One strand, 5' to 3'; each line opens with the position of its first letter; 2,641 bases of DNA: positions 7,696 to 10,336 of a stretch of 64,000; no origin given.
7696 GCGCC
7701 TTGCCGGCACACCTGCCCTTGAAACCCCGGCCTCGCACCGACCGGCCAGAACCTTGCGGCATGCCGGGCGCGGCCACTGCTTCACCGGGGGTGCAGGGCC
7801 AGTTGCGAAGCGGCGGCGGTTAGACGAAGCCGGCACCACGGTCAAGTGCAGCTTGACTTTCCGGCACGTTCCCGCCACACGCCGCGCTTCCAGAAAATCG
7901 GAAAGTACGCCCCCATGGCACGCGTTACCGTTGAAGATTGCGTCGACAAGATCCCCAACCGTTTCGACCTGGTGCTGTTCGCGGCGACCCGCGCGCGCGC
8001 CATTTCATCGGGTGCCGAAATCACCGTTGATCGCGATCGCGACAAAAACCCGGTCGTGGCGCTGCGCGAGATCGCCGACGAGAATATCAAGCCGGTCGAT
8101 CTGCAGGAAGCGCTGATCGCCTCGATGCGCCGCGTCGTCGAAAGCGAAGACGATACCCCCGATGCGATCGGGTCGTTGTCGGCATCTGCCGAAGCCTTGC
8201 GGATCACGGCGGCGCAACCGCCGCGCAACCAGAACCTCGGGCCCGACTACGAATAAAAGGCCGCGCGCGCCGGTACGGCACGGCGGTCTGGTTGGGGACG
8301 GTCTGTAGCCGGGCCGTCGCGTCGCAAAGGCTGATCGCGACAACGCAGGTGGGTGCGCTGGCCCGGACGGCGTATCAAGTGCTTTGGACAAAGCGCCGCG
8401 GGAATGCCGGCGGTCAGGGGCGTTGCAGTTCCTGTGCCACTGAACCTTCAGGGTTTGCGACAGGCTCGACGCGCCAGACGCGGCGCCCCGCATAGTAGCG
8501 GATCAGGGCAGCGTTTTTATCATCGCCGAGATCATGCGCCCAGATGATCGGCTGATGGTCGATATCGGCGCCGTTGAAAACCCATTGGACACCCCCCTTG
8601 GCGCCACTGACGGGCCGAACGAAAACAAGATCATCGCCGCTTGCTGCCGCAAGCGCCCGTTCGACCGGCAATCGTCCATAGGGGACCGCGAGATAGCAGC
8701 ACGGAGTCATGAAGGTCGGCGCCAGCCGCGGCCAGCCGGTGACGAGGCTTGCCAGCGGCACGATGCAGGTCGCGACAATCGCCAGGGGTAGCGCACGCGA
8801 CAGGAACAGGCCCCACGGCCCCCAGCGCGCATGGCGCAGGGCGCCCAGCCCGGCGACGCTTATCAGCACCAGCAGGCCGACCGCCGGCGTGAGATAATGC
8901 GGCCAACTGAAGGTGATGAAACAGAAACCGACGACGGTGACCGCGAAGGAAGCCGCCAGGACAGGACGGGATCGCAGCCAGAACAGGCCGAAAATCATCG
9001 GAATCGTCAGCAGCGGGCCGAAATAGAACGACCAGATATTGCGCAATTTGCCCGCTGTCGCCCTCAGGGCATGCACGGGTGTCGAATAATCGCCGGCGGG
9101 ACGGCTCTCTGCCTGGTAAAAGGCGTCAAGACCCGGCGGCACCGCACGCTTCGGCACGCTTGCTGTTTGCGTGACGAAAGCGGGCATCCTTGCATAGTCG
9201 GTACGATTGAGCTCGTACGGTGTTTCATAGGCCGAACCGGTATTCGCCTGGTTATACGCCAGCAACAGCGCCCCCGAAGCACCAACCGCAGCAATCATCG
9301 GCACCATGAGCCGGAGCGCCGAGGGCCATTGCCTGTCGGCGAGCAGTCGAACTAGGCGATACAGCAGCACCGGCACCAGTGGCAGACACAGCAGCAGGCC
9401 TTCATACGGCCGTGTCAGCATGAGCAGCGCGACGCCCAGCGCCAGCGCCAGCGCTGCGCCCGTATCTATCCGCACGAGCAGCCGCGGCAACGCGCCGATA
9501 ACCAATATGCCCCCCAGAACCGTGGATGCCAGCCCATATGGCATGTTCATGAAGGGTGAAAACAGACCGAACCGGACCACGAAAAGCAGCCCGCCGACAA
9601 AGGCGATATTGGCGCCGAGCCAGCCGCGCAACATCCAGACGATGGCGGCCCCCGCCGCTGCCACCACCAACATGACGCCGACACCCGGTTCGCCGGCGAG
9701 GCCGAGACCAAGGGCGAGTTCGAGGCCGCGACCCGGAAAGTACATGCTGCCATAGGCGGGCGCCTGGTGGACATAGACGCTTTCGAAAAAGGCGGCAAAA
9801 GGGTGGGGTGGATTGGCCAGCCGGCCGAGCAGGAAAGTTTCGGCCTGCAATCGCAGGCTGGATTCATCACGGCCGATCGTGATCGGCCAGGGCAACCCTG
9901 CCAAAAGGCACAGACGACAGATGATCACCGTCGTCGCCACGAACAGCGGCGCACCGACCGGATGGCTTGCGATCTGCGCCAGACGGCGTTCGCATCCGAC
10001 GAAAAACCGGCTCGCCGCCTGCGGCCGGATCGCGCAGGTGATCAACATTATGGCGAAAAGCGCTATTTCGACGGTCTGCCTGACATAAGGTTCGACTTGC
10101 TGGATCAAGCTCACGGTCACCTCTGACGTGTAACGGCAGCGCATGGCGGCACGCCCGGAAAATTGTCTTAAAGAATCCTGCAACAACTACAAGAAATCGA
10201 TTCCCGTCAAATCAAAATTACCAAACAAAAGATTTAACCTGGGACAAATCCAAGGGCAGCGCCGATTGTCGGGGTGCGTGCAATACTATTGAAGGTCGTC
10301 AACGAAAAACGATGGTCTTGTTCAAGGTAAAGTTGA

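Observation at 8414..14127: UbiA-HAD-GtrA plus two large polytopic proteins: a putative polyprenyl-phospho-pentose glycosylation system wedged between rpoZ and spoT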

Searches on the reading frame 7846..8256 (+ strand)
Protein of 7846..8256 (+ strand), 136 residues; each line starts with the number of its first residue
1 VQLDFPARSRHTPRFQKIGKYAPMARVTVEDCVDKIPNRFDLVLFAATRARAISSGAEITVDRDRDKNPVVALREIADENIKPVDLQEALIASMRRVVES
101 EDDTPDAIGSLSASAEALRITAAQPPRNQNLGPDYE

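Call 3: search_protein_families(library=pfam, proteins=[window:7846-8256:+], max_evalue=0.01)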
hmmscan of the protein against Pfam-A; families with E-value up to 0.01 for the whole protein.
window:7846-8256:+ (136 aa): 1 family
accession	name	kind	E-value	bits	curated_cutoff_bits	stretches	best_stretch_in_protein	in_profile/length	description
PF01192.27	RNA_pol_Rpb6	-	2.1e-16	60.1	26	1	31-82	1-52/53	RNA polymerase Rpb6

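Call 4: search_protein_families(library=ncbifam, proteins=[window:7846-8256:+], max_evalue=0.01)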
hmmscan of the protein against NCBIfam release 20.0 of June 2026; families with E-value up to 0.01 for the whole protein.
window:7846-8256:+ (136 aa): 2 families
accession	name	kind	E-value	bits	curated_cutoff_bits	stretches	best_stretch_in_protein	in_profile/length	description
TIGR00690.1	rpoZ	equivalog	2.1e-16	59.7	23.6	1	24-81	1-59/60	DNA-directed RNA polymerase subunit omega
NF001579.0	PRK00392.6-2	equivalog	0.0001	22.2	58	1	29-82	8-64/72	DNA-directed RNA polymerase subunit omega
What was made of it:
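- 7915..8256 (+): rpoZ, left flank of the insertion, convergent with gene A. TIGR00690 at 59.7 bits (call 4).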

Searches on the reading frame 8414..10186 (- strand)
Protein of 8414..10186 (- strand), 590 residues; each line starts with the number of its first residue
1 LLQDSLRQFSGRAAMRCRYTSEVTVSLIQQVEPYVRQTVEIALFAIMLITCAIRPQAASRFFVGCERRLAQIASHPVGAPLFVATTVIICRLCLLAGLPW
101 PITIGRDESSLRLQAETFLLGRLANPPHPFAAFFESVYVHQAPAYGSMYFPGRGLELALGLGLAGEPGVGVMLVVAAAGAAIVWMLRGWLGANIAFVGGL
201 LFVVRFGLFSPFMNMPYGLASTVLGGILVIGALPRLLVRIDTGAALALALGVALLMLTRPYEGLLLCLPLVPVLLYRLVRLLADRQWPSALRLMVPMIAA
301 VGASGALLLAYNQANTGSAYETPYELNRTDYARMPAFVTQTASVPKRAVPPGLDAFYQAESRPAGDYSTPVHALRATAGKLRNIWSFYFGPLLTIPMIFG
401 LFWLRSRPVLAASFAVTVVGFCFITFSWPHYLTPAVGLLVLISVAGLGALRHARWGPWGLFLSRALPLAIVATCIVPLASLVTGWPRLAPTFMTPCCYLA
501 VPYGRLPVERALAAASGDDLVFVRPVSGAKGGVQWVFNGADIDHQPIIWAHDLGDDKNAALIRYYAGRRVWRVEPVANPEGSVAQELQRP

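Call 3: search_protein_families(library=pfam, proteins=[window:8414-10186:-], max_evalue=0.01)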
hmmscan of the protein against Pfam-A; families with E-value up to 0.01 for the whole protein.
window:8414-10186:- (590 aa): 0 families

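Call 4: search_protein_families(library=ncbifam, proteins=[window:8414-10186:-], max_evalue=0.01)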
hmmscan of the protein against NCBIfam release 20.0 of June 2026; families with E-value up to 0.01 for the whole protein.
window:8414-10186:- (590 aa): 0 families

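Call 6: search_solved_structures(query=window:8414-10186:-, max_evalue=10)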
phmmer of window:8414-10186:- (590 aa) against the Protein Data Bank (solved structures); distinct sequences matched with E-value up to 10: 0.

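Call 8: find_homologous_proteins(query=window:8414-10186:-, max_evalue=0.001)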
Query window:8414-10186:- (590 aa): 145 proteins with E <= 0.001 among 8000 candidates; the best 120 are listed.
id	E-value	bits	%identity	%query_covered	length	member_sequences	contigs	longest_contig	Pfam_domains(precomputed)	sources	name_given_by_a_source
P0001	0.0e+0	1276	99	98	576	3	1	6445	-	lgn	-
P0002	0.0e+0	1132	89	96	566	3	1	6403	-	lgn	-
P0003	4.5e-153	529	51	89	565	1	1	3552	-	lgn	-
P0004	7.0e-133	463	47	91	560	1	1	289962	-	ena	-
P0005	1.0e-116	409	46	86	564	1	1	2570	-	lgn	-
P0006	1.8e-104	369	40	93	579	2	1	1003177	-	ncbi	-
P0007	9.6e-104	366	41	90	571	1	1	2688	-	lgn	-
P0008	1.0e-95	340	39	93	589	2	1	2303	-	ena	-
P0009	4.3e-87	311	39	88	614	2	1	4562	-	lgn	-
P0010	1.2e-85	307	37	89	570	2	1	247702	-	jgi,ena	-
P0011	1.7e-80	290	37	82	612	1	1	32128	-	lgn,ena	-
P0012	2.7e-76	276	37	80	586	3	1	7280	-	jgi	-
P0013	3.2e-76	275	36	92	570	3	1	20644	-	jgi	jgi:hypothetical protein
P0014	4.9e-76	275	35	92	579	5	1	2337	-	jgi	jgi:hypothetical protein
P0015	1.1e-75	274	35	88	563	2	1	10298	-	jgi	jgi:hypothetical protein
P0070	5.9e-60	222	33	76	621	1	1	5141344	-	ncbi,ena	-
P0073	9.1e-60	221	34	88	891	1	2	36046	-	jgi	jgi:uncharacterized protein (TIGR03437 family)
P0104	5.9e-56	209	42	36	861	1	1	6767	-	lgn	-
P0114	7.1e-54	202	31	92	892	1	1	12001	-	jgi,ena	-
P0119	7.3e-52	195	30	92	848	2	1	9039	-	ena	-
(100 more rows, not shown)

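Call 23: predict_structure(alignment_id=A1)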
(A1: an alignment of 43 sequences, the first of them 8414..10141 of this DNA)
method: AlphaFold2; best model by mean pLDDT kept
length: 575 residues; sequences in the alignment: 43
mean_pLDDT: 91.2   pTM: 0.92
mean pLDDT of the five models: 91.2, 90.4, 89.9, 89.5, 89.0
residues with pLDDT >= 90: 460; 70-90: 72; 50-70: 19; < 50: 24
segments of 3 or more residues with pLDDT < 50: 1-17, 564-570
pLDDT, mean of each block of 10 residues (from residue 1): 37 51 94 96 94 96 98 97 86 94 98 95 94 96 97 96 98 98 97 92 95 98 98 98 97 98 98 98 98 98 97 93 92 88 87 93 95 96 98 98 96 94 98 95 95 97 93 82 71 87 91 67 96 95 97 91 50 57
secondary structure, 60 per line:
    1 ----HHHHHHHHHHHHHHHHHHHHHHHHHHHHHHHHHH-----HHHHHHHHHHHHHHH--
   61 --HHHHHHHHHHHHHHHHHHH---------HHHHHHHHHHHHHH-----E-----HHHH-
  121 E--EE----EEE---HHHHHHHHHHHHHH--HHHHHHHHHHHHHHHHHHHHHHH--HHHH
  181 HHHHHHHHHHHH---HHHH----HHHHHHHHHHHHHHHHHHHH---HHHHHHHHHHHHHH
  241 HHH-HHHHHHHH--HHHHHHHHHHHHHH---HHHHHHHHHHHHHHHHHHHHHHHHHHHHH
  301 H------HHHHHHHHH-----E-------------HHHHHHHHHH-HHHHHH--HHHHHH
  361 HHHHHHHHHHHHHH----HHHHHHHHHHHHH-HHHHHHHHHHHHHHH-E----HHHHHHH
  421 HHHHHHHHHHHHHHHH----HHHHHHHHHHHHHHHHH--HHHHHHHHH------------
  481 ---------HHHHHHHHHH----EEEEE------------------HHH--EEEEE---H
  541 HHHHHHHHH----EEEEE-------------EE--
elements in order: H5-38 H44-58 H63-81 H91-104 H116-119 E130-132 H136-149 H152-174 H177-192 H196-199 H204-223 H227-243 H245-252 H255-268 H272-301 H308-316 H336-345 H347-352 H355-374 H379-391 H393-407 H414-436 H441-457 H460-468 H490-499 E504-508 E532-536 H540-549 E554-558
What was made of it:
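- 8414..10144 (-): Gene A: 576-aa GT-C-fold glycosyltransferase with a small C-terminal alpha/beta domain. It is an accessory second transferase. AF2 model: pLDDT 91.2, pTM 0.92 (call 23).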

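Call 29: fold_search(model_id=the predicted structure, library=pdb)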
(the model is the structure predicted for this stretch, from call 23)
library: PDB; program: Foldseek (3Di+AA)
matches with E <= 10: 336; with E <= 0.001: 8
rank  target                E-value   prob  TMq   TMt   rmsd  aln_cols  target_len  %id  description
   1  8if8_B                2.0e-05  1.00  0.37  0.35  16.4       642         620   13  Arabinosyltransferase AftA (released 2023-05-31)
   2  5ezm                  2.0e-04  1.00  0.45  0.47  10.0       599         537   13  Crystal Structure of ArnT from Cupriavidus metallidurans in the apo state (released 2016-02-17)
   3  3wak                  2.6e-04  1.00  0.40  0.28  15.2       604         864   11  Crystal structure of the Archaeoglobus fulgidus oligosaccharyltransferase (O29867_ARCFU) in the apo form (released 2013-10-30)
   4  8if8_C                3.1e-04  1.00  0.41  0.40  15.4       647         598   13  Arabinosyltransferase AftA (released 2023-05-31)
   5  5gmy_A                3.8e-04  1.00  0.40  0.29  15.2       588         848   11  Crystal structure of the Archaeoglobus fulgidus oligosaccharyltransferase (O29867_ARCFU) tethered with an acceptor pep (released 2017-02-01)
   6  5f15                  3.8e-04  1.00  0.42  0.44  10.7       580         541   13  Crystal Structure of ArnT from Cupriavidus metallidurans bound to Undecaprenyl phosphate (released 2016-02-17)
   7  7e9s_A                4.1e-04  1.00  0.36  0.26  14.8       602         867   10  Archaeal oligosaccharyltransferase AglB from Archaeoglobus fulgidus in complex with an inhibitory peptide and a dolich (released 2021-09-08)
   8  9s6u_A                7.3e-04  1.00  0.44  0.46   8.8       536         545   13  Ternary cryo-EM structure of human ALG9 with Dol25-PP-GlcNAc2Man8, Dol25-P-Man and Fab (released 2026-03-18)
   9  6w98_A                1.5e-03  1.00  0.32  0.17  12.1       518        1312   15  Single-Particle Cryo-EM Structure of Arabinofuranosyltransferase AftD from Mycobacteria (released 2020-05-13)
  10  7bvf_A                1.8e-03  1.00  0.37  0.22   7.1       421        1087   15  Cryo-EM structure of Mycobacterium tuberculosis arabinosyltransferase EmbA-EmbB-AcpM2 in complex with ethambutol (released 2020-04-29)
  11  5ogl_A                1.9e-03  1.00  0.41  0.35  10.1       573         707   10  Structure of bacterial oligosaccharyltransferase PglB in complex with an acceptor peptide and an lipid-linked oligosac (released 2017-10-25)
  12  6ftg_5                2.0e-03  1.00  0.41  0.38  15.2       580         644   11  Subtomogram average of OST-containing ribosome-translocon complexes from canine rough microsomal membranes (released 2018-03-21)
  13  6gxc_A                2.4e-03  1.00  0.40  0.35  10.5       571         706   10  Bacterial oligosaccharyltransferase PglB in complex with an inhibitory peptide and a reactive lipid-linked oligosaccha (released 2018-11-14)
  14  9s6t_A                2.9e-03  1.00  0.44  0.51   7.9       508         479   12  Ternary cryo-EM structure of chicken ALG12 with Dol25-PP-GlcNAc2Man7, Dol25-P-Man, and Fab (released 2026-03-18)
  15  9s6s_A                2.9e-03  1.00  0.44  0.46   8.1       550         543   10  Ternary cryo-EM structure of human ALG9 with Dol25-PP-GlcNAc2Man6, Dol25-P-Man and Fab (released 2026-03-18)
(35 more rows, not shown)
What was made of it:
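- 8414..10144 (-): Foldseek PDB: AftA 8if8 E 2e-5, then ArnT, AglB, ALG9, AftD, EmbA/B and PglB, all prob 1.00 (call 29).
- On GT-C glycosyltransferases: Met for A (call 29).
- Closest known: Mycobacterial decaprenyl-phospho-arabinose pathway. Same: Protein A's best structural match is AftA (call 29).
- The top hit is the arabinofuranosyltransferase AftA (calls 23, 29). The best structural match of A is the arabinofuranosyltransferase AftA (call 29).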

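Call 39: find_encoding_contigs(protein=P0006, flank=8000, max_places=1)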
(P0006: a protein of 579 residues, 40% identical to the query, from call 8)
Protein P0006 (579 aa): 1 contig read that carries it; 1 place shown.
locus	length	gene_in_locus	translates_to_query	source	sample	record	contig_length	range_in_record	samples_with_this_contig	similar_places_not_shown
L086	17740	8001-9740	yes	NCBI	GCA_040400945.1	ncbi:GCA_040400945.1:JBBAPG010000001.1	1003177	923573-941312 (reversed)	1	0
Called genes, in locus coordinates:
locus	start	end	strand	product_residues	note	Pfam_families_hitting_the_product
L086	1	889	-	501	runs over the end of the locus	PF01970:TctA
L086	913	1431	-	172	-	PF07331:TctB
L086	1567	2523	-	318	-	PF03401:TctC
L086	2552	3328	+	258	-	PF00072:Response_reg, PF00486:Trans_reg_C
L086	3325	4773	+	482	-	PF08521:2CSK_N, PF26769:HAMP_PhoQ, PF00512:HisKA, PF13581:HATPase_c_2 (weak), PF02518:HATPase_c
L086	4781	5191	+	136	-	PF01479:S4, PF28601:HSP15_C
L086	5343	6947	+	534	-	-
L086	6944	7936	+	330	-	PF01040:UbiA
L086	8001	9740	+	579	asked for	-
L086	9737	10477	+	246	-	PF00702:Hydrolase, PF12710:HAD (faint), PF13419:HAD_2, PF13242:Hydrolase_like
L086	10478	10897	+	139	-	PF04138:GtrA_DPMS_TM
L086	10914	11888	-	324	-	PF13672:PP2C_2 (weak)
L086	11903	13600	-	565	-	PF00528:BPD_transp_1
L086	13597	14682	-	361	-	PF00005:ABC_tran, PF13304:AAA_21 (faint), PF08402:TOBE_2 (weak)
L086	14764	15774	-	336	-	PF01547:SBP_bac_1, PF13416:SBP_bac_8, PF13531:SBP_bac_11, PF13343:SBP_bac_6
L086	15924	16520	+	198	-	-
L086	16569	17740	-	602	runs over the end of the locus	PF00920:ILVD_EDD_N, PF24877:ILV_EDD_C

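Call 40: find_encoding_contigs(protein=P0004, flank=8000, max_places=1)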
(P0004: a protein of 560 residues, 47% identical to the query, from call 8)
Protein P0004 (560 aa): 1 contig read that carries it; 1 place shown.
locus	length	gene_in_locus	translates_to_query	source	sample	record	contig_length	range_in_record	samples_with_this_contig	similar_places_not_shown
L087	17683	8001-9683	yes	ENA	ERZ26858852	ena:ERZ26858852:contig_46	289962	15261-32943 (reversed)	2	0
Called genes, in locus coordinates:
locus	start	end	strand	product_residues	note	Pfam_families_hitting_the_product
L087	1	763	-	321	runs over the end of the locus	PF06258:Mito_fiss_Elm1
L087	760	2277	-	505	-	PF02366:PMT (weak), PF13231:PMT_2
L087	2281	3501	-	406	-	PF04932:Wzy_C (weak)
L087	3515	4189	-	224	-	PF13640:2OG-FeII_Oxy_3, PF13661:2OG-FeII_Oxy_4 (weak)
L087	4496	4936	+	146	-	-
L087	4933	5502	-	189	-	-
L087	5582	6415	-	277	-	PF04378:RsmJ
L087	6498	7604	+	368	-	PF21338:Top1B_N_bact, PF01028:Topoisom_I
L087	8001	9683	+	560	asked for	-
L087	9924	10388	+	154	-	PF05443:ROS_MUCR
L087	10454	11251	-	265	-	PF04542:Sigma70_r2, PF08281:Sigma70_r4_2, PF04545:Sigma70_r4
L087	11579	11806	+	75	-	-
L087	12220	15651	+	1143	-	PF05227:CHASE3, PF01590:GAF (weak), PF13185:GAF_2, PF00512:HisKA, PF02518:HATPase_c, PF00072:Response_reg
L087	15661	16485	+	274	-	PF03705:CheR_N, PF01739:CheR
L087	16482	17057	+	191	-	PF01339:CheB_methylest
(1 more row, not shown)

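Call 41: find_encoding_contigs(protein=P0070, flank=8000, max_places=1)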
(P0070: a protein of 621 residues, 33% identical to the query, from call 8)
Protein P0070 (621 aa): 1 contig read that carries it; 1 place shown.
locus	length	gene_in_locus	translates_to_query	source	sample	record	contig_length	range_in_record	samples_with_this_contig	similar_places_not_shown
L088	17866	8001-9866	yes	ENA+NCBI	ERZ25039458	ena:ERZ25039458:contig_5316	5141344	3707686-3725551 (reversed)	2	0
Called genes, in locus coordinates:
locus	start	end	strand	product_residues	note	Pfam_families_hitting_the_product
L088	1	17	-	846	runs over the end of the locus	PF00515:TPR_1 (faint), PF07719:TPR_2 (faint), PF12895:ANAPC3 (faint), PF13174:TPR_6 (faint), PF13176:TPR_7 (faint), PF13181:TPR_8 (faint), PF14559:TPR_19 (weak), PF13428:TPR_14 (weak), +8 more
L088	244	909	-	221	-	PF01351:RNase_HII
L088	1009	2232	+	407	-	PF05598:DUF772, PF01609:DDE_Tnp_1, PF13751:DDE_Tnp_1_6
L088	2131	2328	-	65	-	-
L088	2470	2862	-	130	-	PF01245:Ribosomal_L19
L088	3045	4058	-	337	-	PF01073:3Beta_HSD, PF01370:Epimerase, PF02719:Polysacc_synt_2, PF04321:RmlD_sub_bind, PF05368:NmrA, PF13460:NAD_binding_10, PF16363:GDP_Man_Dehyd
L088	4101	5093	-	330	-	PF00535:Glycos_transf_2, PF13641:Glyco_tranf_2_3 (faint)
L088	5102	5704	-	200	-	PF13489:Methyltransf_23, PF13847:Methyltransf_31, PF08241:Methyltransf_11, PF08242:Methyltransf_12, PF13649:Methyltransf_25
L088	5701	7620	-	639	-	-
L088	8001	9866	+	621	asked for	-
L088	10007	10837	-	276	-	PF01746:tRNA_m1G_MT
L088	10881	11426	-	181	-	PF01782:RimM, PF05239:PRC (faint), PF24986:PRC_RimM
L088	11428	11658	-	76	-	PF13083:KH_KhpA-B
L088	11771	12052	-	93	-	PF00886:Ribosomal_S16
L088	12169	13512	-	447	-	PF02881:SRP54_N, PF13401:AAA_22 (weak), PF00448:SRP54, PF01656:CbiA (faint), PF02978:SRP_SPB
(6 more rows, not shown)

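Call 69: search_protein_families(library=pfam, alignment_id=A1, max_evalue=0.1)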
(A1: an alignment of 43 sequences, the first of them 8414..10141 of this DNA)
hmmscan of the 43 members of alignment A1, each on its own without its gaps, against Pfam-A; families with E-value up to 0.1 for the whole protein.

A. member 1, window:8414-10141:- (575 aa): 0 families

B. families by the number of members that match (of 43 scanned): 6 families
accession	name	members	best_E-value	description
PF20176.3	DUF6541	1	0.0032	Family of unknown function (DUF6541)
PF02453.23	Reticulon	1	0.0049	Reticulon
PF03203.19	MerC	1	0.0054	MerC mercury resistance protein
PF03899.21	ATP-synt_I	1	0.0063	ATP synthase I chain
PF10230.15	LIDHydrolase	1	0.051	Lipid-droplet associated hydrolase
PF20990.2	DUF2207_C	1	0.06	Predicted membrane protein (DUF2207) C-terminal domain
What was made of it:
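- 8414..10144 (-): No Pfam or NCBIfam match (calls 3, 4, 69).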

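Call 72: find_encoding_contigs(protein=P0002, flank=10000, max_places=2)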
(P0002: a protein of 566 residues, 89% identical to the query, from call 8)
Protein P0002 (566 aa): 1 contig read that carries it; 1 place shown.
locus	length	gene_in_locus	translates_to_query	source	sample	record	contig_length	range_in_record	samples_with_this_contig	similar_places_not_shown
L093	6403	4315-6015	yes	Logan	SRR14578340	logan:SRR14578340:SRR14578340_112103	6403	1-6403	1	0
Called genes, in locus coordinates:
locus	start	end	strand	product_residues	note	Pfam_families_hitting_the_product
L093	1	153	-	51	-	?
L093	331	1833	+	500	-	-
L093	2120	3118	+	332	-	PF01040:UbiA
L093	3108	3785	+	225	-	PF00702:Hydrolase, PF13419:HAD_2, PF13242:Hydrolase_like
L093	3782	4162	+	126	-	PF04138:GtrA_DPMS_TM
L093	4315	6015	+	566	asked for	-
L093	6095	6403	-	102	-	?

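Call 84: search_protein_families(library=pfam, proteins=[P0073, P0104, P0114, P0119], max_evalue=0.001)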
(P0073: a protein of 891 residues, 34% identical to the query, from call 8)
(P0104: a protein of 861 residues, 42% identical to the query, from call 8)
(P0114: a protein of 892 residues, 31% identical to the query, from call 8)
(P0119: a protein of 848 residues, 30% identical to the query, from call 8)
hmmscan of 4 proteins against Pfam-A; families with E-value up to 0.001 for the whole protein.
P0073 (891 aa): 0 families

P0104 (861 aa): 0 families

P0114 (892 aa): 0 families

P0119 (848 aa): 0 families
